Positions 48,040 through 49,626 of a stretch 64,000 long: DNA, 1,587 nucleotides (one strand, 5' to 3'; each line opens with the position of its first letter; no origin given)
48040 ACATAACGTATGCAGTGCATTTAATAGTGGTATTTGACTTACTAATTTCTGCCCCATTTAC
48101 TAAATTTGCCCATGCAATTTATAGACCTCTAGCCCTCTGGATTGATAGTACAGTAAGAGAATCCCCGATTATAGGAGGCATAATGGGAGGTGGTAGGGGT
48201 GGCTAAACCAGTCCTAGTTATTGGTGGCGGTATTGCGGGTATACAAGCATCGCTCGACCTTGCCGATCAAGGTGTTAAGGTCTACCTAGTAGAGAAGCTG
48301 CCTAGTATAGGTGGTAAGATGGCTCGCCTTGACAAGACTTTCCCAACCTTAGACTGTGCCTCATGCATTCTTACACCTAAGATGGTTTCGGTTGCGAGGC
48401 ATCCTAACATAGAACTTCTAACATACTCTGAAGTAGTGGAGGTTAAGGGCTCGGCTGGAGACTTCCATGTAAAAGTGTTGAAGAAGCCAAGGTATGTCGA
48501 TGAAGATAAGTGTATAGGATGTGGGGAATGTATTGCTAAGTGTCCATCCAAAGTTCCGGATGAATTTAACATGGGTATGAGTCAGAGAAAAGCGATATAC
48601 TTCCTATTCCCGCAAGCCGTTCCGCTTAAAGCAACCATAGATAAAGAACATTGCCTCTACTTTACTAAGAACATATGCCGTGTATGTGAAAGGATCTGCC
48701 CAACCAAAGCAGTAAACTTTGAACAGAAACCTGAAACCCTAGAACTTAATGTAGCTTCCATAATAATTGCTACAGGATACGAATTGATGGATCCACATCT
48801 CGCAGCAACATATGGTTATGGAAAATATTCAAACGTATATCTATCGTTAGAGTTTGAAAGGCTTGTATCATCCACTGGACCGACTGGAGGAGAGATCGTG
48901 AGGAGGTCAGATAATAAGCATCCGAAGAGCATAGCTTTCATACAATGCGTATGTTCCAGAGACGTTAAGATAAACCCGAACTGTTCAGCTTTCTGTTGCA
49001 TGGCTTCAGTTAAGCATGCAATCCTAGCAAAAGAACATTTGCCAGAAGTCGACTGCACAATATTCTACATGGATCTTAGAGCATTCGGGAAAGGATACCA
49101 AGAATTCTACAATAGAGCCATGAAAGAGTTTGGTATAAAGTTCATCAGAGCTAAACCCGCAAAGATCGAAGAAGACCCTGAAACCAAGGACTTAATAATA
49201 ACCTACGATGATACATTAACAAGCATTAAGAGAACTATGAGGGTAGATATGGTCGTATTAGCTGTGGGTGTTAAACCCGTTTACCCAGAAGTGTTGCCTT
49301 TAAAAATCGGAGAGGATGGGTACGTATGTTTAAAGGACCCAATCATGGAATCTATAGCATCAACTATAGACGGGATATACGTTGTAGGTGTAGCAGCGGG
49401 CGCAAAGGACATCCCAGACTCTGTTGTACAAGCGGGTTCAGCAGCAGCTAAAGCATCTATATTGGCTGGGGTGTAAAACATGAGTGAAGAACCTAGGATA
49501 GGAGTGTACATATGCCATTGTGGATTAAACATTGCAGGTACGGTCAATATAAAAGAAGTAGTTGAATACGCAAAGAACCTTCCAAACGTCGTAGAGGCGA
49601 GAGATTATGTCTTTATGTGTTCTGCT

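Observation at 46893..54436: Qmo-like membrane module and HdrA-MvhDGA [NiFe]-hydrogenase in one operon, with no CCG-domain (HdrB/HdrD) partner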

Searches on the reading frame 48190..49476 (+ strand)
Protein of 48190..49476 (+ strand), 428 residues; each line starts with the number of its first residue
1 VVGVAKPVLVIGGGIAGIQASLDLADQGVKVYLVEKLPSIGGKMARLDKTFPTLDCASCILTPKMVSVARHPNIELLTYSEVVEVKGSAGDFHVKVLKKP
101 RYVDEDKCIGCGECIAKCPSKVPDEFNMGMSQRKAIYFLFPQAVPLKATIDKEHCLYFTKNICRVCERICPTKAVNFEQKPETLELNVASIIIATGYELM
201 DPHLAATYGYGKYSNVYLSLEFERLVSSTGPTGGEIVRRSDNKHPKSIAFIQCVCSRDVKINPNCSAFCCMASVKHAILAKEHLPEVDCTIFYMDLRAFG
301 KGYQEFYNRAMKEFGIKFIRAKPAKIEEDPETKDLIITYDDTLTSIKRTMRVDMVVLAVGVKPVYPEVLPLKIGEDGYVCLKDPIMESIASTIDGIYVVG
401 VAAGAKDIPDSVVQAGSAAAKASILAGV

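Call 3: search_protein_families(library=pfam, proteins=[window:48190-49476:+], max_evalue=0.01)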
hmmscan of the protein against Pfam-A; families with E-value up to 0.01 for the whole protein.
window:48190-49476:+ (428 aa): 20 families
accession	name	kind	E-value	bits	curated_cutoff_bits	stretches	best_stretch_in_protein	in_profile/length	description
PF07992.20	Pyr_redox_2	-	1.9e-17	64.1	26.1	2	296-417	178-289/291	Pyridine nucleotide-disulphide oxidoreductase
PF12831.13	FAD_oxidored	-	2.7e-08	34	27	1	8-45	2-39/416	FAD dependent oxidoreductase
PF12838.12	Fer4_7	-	5.3e-08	33.6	27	2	107-174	1-52/52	4Fe-4S dicluster domain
PF00037.32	Fer4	-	2.1e-07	30.9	21.1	1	102-121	2-21/24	4Fe-4S binding domain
PF12837.12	Fer4_6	-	4.1e-07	30.1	25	1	103-122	4-23/24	4Fe-4S binding domain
PF00890.30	FAD_binding_2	-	1.3e-06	28.4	20.4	1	8-44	2-38/414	FAD binding domain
PF25160.1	LdpA_Fe-S-bd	-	1.8e-06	28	27.6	1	103-122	23-42/49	LdpA Fe-S cluster-binding domain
PF13450.12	NAD_binding_8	-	5.3e-06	27.1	21.9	1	10-49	1-40/68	NAD(P)-binding Rossmann-like domain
PF13237.11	Fer4_10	-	9.9e-06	25.8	25.5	1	102-126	3-28/53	4Fe-4S dicluster domain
PF01266.30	DAO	-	2e-05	24.8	27.9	1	8-41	2-35/353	FAD dependent oxidoreductase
PF03486.20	HI0933_like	-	2.8e-05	24.1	50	1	8-44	3-39/244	HI0933-like protein Rossmann domain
PF01134.28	GIDA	-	3e-05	23.7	22.1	1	8-41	2-29/391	Glucose inhibited division protein A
PF00070.33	Pyr_redox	-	3.9e-05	24.5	22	1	8-41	2-35/82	Pyridine nucleotide-disulphide oxidoreductase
PF12797.12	Fer4_2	-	0.00013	22.2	24.5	1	101-120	3-22/22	4Fe-4S binding domain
PF13484.11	Fer4_16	-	0.00029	22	30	1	107-172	1-65/66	4Fe-4S double cluster binding domain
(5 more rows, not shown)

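Call 4: search_protein_families(library=ncbifam, proteins=[window:48190-49476:+], max_evalue=0.01)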
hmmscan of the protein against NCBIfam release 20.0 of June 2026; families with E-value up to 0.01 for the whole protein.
window:48190-49476:+ (428 aa): 109 families (the best 25 are shown)
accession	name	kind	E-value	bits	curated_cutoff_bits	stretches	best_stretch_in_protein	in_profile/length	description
NF040770.1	hetero_SS_HdrA2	exception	1.5e-160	535.9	1100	1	3-425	137-559/777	CoB-CoM heterodisulfide reductase HdrA2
NF041778.1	hetero_SS_HdrA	equivalog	3.6e-125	418.6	1400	1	3-423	140-567/771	ferredoxin:CoB-CoM heterodisulfide reductase subunit HdrA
NF041891.1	hdrA_Methbact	equivalog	4.5e-108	362.4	1300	1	5-423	133-553/762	ferredoxin:CoB-CoM heterodisulfide reductase subunit HdrA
NF045637.1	carotdesatCrtDProt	equivalog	1.5e-08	33.7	580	1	8-66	1-59/485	1-hydroxycarotenoid 3,4-desaturase CrtD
TIGR01350.1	lipoamide_DH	equivalog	7.7e-08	31.5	408.8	1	8-42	4-37/461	dihydrolipoyl dehydrogenase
TIGR03467.1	HpnE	equivalog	1.2e-07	31.4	283.05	1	8-45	1-38/430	hydroxysqualene dehydroxylase HpnE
TIGR01292.1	TRX_reduct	equivalog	7.7e-07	28.2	343.45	0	305-419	181-286/300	thioredoxin-disulfide reductase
NF042909.1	FMH_DH_FwdF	exception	1.2e-06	27.9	375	1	103-176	135-196/336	tungsten-dependent formylmethanofuran dehydrogenase subunit FwdF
NF005560.0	PRK07233.1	equivalog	1.5e-06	27.4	252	1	8-48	3-43/435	hypothetical protein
TIGR02734.1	crtI_fam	subfamily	2e-06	26.8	238.1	1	8-65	1-59/504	phytoene desaturase family protein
TIGR00275.1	TIGR00275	subfamily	2.6e-06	26.5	183.8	1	8-44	1-37/401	aminoacetone oxidase family FAD-binding enzyme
NF006021.0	PRK08163.1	equivalog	3.6e-06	26.2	459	1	6-41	6-41/398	3-hydroxybenzoate 6-monooxygenase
NF058655.1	CrtID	equivalog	4.5e-06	25.8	640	1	8-53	1-46/478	bifunctional phytoene desaturase/3,4-desaturase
NF004943.0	PRK06292.2-1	equivalog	6.3e-06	25.2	432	0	322-421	233-326/456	dihydrolipoyl dehydrogenase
TIGR04018.1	Bthiol_YpdA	hypoth_equivalog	1e-05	24.5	339.9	0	8-36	155-183/316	YpdA family putative bacillithiol disulfide reductase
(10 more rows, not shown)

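Call 45: search_solved_structures(query=window:48190-49476:+, max_evalue=1e-20, show_alignments=1)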
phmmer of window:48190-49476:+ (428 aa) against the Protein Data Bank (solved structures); distinct sequences matched with E-value up to 1e-20: 6.
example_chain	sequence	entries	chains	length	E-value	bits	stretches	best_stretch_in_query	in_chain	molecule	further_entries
5odc_A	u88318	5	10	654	4.6e-142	476.8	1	2-424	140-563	Heterodisulfide reductase, subunit A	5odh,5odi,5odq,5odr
8rvv_A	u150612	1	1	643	3e-138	464.2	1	3-424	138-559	H(2):CoB-CoM heterodisulfide,ferredoxin reductase subunit A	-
8rvu_a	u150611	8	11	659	3.1e-138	464.2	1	3-424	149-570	H(2):CoB-CoM heterodisulfide,ferredoxin reductase subunit A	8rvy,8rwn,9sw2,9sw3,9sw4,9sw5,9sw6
9sfi_A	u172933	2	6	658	4.8e-136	457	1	2-423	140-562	CoB--CoM heterodisulfide reductase iron-sulfur subunit A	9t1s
7bkb_A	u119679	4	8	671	2.1e-112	379.1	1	2-424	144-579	CoB--CoM heterodisulfide reductase iron-sulfur subunit A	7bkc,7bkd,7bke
6tjr_A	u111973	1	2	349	1.9e-40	142.1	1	184-423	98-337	Fumarate reductase/succinate dehydrogenase flavoprotein domain protein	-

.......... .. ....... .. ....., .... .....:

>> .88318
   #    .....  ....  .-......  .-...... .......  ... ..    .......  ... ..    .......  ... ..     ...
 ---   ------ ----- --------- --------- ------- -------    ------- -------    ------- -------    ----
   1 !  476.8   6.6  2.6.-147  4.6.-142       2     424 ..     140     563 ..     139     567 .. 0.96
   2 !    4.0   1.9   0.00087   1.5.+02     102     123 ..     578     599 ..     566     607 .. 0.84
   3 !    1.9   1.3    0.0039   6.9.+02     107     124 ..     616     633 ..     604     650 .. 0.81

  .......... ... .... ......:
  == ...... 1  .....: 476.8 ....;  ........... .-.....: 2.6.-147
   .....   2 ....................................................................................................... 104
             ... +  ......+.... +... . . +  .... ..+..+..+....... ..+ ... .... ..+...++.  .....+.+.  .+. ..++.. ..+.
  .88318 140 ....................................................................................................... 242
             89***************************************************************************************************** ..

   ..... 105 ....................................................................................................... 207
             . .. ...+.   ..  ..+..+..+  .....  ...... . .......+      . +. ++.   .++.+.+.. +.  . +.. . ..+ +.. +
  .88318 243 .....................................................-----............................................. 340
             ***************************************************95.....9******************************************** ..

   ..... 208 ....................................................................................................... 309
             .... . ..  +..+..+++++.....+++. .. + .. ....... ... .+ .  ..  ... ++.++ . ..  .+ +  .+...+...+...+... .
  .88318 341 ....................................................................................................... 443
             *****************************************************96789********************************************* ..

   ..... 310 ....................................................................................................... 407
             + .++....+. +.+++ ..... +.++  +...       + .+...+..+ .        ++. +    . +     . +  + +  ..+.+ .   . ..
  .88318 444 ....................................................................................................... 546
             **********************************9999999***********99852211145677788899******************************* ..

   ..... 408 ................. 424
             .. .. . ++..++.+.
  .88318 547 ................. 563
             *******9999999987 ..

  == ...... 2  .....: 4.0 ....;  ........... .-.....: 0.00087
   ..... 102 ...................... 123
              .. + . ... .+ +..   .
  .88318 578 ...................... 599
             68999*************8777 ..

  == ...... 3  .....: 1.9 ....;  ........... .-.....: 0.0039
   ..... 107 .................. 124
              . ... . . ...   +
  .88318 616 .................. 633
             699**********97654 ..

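Call 51: find_related_loci(query=window:48190-49476:+, collection=metagenome_contigs, flank=10000)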
Query window:48190-49476:+ (428 aa) in metagenome_contigs; peptide patterns used: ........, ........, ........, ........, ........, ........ (x = any residue, [..] = any of these).
247 stretches matched a pattern; 204 encode a relative of the query (tblastn E <= 1e-3); the best 80 are kept; 80 distinct loci.
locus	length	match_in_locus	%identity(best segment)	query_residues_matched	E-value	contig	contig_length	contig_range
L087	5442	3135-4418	98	1-428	0e+0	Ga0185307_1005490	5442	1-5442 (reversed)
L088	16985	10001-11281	91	1-427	0e+0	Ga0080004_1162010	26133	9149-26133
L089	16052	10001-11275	91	3-427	0e+0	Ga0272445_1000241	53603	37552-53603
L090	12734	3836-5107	91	4-427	0e+0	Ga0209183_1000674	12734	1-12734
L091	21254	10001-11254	94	11-428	0e+0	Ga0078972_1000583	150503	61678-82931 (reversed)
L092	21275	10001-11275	91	3-427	0e+0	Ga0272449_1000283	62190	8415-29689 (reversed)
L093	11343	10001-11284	91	1-428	0e+0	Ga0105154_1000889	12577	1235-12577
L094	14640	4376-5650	90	3-427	0e+0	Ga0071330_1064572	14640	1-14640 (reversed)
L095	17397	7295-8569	88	3-427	0e+0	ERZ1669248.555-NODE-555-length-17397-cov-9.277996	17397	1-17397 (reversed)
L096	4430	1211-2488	85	1-426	0e+0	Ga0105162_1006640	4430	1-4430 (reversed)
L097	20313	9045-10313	79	4-426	0e+0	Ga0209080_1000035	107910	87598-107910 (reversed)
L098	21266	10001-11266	73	6-426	0e+0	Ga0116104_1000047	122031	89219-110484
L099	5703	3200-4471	71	4-426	0e+0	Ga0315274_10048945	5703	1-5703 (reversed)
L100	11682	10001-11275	71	4-427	0e+0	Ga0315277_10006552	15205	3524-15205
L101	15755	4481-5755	70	4-427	0e+0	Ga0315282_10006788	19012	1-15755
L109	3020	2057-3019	76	4-324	0e+0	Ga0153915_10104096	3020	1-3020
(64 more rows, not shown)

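Call 79: find_homologous_proteins(query=window:48199-49476:+, max_evalue=1e-60)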
Query window:48199-49476:+ (425 aa): 7916 proteins with E <= 1e-60 among 8000 candidates; the best 120 are listed.
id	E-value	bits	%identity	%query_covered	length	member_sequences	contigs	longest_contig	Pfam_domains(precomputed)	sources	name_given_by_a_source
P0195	1.7e-264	895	92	99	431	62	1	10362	PF01266.31,PF13450.13,PF00890.31,PF07992.21,PF12837.13,PF00037.33,PF12838.13,PF25160.2,PF13237.12,PF12831.14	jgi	jgi:heterodisulfide reductase subunit A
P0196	4.8e-255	864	87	100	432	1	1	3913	PF13450.13,PF07992.21,PF12837.13,PF00070.34,PF12838.13,PF01134.29,PF12831.14,PF01266.31,PF12797.13,PF00890.31,PF00037.33,PF25160.2,PF13237.12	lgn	-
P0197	1.8e-251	852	87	100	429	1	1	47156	PF01266.31,PF13450.13,PF00890.31,PF07992.21,PF12837.13,PF00037.33,PF12838.13,PF25160.2,PF12831.14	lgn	-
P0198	1.3e-249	846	85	100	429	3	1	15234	PF01266.31,PF13450.13,PF00890.31,PF07992.21,PF12837.13,PF00037.33,PF12838.13,PF25160.2,PF12831.14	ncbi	ncbi:MAG: CoB--CoM heterodisulfide reductase iron-sulfur subunit A family protein [Nitrososphaerota 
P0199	4.8e-241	818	81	100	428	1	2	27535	PF13450.13,PF07992.21,PF12837.13,PF03486.21,PF13484.12,PF12838.13,PF01134.29,PF12831.14,PF01266.31,PF00890.31,PF00037.33,PF25160.2,PF13237.12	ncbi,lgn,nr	ncbi:MAG: CoB--CoM heterodisulfide reductase iron-sulfur subunit A family protein [Archaeoglobaceae 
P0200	8.4e-238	807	82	97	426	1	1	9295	PF01266.31,PF13450.13,PF00890.31,PF07992.21,PF12837.13,PF00037.33,PF13738.13,PF03486.21,PF12838.13,PF01134.29,PF12831.14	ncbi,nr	ncbi:MAG: CoB--CoM heterodisulfide reductase iron-sulfur subunit A family protein [Archaeoglobaceae 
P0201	3.0e-233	792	79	100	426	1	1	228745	PF13450.13,PF00890.31,PF07992.21,PF12837.13,PF00037.33,PF03486.21,PF12838.13,PF12831.14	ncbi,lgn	ncbi:MAG: CoB--CoM heterodisulfide reductase iron-sulfur subunit A family protein [Candidatus Caldar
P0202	5.5e-233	791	79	100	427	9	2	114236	PF01266.31,PF13450.13,PF00890.31,PF07992.21,PF12837.13,PF00070.34,PF00037.33,PF13738.13,PF25160.2,PF01134.29,PF12831.14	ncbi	ncbi:MAG: CoB--CoM heterodisulfide reductase iron-sulfur subunit A family protein [Nitrososphaerota 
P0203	2.3e-223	760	76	97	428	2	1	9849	PF13450.13,PF07992.21,PF12837.13,PF00070.34,PF03486.21,PF12838.13,PF01134.29,PF12831.14,PF01266.31,PF00890.31,PF00037.33,PF13738.13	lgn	-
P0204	7.5e-211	718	73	100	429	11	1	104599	PF01266.31,PF13450.13,PF00890.31,PF07992.21,PF12837.13,PF00037.33,PF01134.29,PF12831.14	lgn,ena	-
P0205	4.2e-207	706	73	97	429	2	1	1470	PF13450.13,PF07992.21,PF12837.13,PF00070.34,PF03486.21,PF12838.13,PF01134.29,PF12831.14,PF01266.31,PF00890.31,PF00037.33,PF13738.13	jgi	-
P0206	6.7e-207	705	71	100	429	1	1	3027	PF01266.31,PF13450.13,PF00890.31,PF07992.21,PF12837.13,PF00070.34,PF00037.33,PF01134.29,PF12831.14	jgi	jgi:heterodisulfide reductase subunit A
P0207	6.0e-206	702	73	97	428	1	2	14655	PF01266.31,PF13450.13,PF00890.31,PF07992.21,PF12837.13,PF00070.34,PF00037.33,PF13738.13,PF03486.21,PF01134.29,PF12831.14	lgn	-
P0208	6.2e-206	702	71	100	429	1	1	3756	PF01266.31,PF13450.13,PF00890.31,PF07992.21,PF12837.13,PF00070.34,PF00037.33,PF01134.29,PF12831.14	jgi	jgi:heterodisulfide reductase subunit A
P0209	1.5e-204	698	70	100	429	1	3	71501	PF01266.31,PF13450.13,PF00890.31,PF07992.21,PF12837.13,PF00070.34,PF00037.33,PF01134.29,PF12831.14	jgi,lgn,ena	jgi:heterodisulfide reductase subunit A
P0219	9.7e-202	688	70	100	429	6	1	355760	PF01266.31,PF13450.13,PF00890.31,PF07992.21,PF00037.33,PF12831.14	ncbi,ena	-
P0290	2.4e-168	578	59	96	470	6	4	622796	PF01946.24,PF01266.31,PF13450.13,PF00890.31,PF07992.21,PF12837.13,PF00037.33,PF13738.13,PF03486.21,PF01134.29,PF12831.14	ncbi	ncbi:MAG: CoB--CoM heterodisulfide reductase iron-sulfur subunit A family protein [Fervidicoccaceae 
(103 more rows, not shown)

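Call 80: find_encoding_contigs(protein=P0290, flank=9000, max_places=1)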
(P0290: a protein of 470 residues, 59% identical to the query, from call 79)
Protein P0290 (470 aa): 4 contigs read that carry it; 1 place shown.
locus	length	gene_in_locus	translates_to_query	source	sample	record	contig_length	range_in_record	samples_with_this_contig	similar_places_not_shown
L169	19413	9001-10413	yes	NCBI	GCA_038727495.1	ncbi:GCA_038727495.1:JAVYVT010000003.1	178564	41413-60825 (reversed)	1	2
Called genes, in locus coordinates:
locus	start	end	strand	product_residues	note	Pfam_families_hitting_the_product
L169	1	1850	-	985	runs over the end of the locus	PF00133:tRNA-synt_1, PF01406:tRNA-synt_1e (faint), PF09334:tRNA-synt_1g (weak), PF08264:Anticodon_1, PF19302:DUF5915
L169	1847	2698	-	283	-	PF00459:Inositol_P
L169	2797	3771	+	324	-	PF01368:DHH (faint), PF02272:DHHA1 (weak)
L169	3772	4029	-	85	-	PF00126:HTH_1 (weak)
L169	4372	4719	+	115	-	-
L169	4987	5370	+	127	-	PF01022:HTH_5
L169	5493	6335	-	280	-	PF04951:Peptidase_M55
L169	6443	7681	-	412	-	PF10498:IFT57 (faint), PF24161:CCDC39 (weak), PF04473:DUF553 (faint)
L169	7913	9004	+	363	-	PF25160:LdpA_Fe-S-bd (faint), PF12800:Fer4_4 (faint), PF12838:Fer4_7 (weak), PF13183:Fer4_8, PF13187:Fer4_9, PF13237:Fer4_10 (weak), PF13534:Fer4_17, PF02665:Nitrate_red_gam (faint)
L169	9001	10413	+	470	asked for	PF03486:HI0933_like (weak), PF07992:Pyr_redox_2 (weak), PF00890:FAD_binding_2 (weak), PF01134:GIDA (weak), PF01266:DAO (weak), PF12831:FAD_oxidored, PF13450:NAD_binding_8 (weak), PF00037:Fer4 (weak), +4 more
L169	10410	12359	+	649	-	PF00890:FAD_binding_2 (weak), PF01266:DAO (weak), PF13187:Fer4_9, PF00037:Fer4, PF12838:Fer4_7, PF13187:Fer4_9, PF13237:Fer4_10, PF14697:Fer4_21, +14 more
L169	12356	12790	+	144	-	PF02662:FlpD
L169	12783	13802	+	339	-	PF01058:Oxidored_q6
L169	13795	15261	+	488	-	PF27537:HoxH, PF00374:NiFeSe_Hases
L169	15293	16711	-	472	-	PF07690:MFS_1, PF00083:Sugar_tr, PF07690:MFS_1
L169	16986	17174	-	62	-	PF01361:Tautomerase, PF14552:Tautomerase_2 (weak)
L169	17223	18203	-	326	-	PF00005:ABC_tran, PF08352:oligo_HPY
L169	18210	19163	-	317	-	PF00005:ABC_tran, PF08352:oligo_HPY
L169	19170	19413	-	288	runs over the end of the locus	PF00528:BPD_transp_1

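Call 81: find_encoding_contigs(protein=P0219, flank=9000, max_places=1)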
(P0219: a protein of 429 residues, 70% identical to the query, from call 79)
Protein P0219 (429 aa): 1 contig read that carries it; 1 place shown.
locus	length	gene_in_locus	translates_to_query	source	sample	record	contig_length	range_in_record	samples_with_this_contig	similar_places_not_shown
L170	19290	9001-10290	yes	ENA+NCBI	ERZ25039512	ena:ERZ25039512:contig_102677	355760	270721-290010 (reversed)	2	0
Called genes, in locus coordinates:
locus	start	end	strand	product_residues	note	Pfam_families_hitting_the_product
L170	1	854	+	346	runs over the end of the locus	PF03916:NrfD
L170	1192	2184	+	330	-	PF00248:Aldo_ket_red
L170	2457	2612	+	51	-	-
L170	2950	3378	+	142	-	PF14464:Prok-JAB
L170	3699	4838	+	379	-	PF07690:MFS_1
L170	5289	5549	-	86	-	-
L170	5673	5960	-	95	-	PF01910:Thiamine_BP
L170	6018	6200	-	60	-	-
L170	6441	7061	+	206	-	PF00657:Lipase_GDSL (faint), PF13472:Lipase_GDSL_2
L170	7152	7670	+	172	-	-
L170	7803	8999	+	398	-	PF13484:Fer4_16 (faint), PF13183:Fer4_8, PF13187:Fer4_9, PF13534:Fer4_17, PF27541:CitB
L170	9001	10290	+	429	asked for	PF00890:FAD_binding_2 (weak), PF01266:DAO (weak), PF07992:Pyr_redox_2 (weak), PF12831:FAD_oxidored, PF13450:NAD_binding_8 (weak), PF00037:Fer4 (faint), PF07992:Pyr_redox_2 (weak)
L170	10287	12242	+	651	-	PF00890:FAD_binding_2 (weak), PF01266:DAO (weak), PF07992:Pyr_redox_2, PF12831:FAD_oxidored (weak), PF13450:NAD_binding_8, PF13187:Fer4_9 (weak), PF12838:Fer4_7, PF13187:Fer4_9, +8 more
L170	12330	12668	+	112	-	PF02662:FlpD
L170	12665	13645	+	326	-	PF01058:Oxidored_q6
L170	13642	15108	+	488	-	PF27537:HoxH, PF00374:NiFeSe_Hases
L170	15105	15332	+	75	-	-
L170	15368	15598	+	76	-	-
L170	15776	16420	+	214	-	-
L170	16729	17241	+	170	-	PF00156:Pribosyltran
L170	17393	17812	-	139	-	-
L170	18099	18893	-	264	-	PF00005:ABC_tran, PF02463:SMC_N (weak), PF13304:AAA_21 (weak)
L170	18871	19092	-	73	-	PF00005:ABC_tran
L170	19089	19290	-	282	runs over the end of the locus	PF02361:CbiQ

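Call 83: search_protein_families(library=pfam, proteins=[L091:6749-7174:+, L091:7194-7439:+, L091:7441-8571:+], max_evalue=0.001)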
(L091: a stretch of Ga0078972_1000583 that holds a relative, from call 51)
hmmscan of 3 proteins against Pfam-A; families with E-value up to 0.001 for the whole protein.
L091:6749-7174:+ (141 aa): 2 families
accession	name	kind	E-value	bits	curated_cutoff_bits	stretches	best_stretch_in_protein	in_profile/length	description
PF13686.11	DrsE_2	-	5.7e-32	111.3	25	2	5-54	2-51/156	DsrE/DsrF/DrsH-like family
PF02635.20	DsrE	-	6.3e-08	33.2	22.7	1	26-135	23-110/116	DsrE/DsrF-like family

L091:7194-7439:+ (81 aa): 1 family
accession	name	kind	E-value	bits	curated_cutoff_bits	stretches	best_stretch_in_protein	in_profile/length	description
PF01206.22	TusA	-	3.3e-23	81.8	28.6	1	10-79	1-70/70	Sulfurtransferase TusA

L091:7441-8571:+ (376 aa): 3 families
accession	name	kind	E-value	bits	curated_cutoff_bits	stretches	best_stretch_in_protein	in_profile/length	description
PF07992.20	Pyr_redox_2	-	8.2e-27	94.8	26.1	1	2-289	1-281/291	Pyridine nucleotide-disulphide oxidoreductase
PF21706.3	FCSD_central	-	8.1e-08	32.8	27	1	132-244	4-116/116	Sulfide dehydrogenase [flavocytochrome c] flavoprotein chain, central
PF04820.20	Trp_halogenase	-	0.00094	18.6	21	0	3-35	1-34/458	Tryptophan halogenase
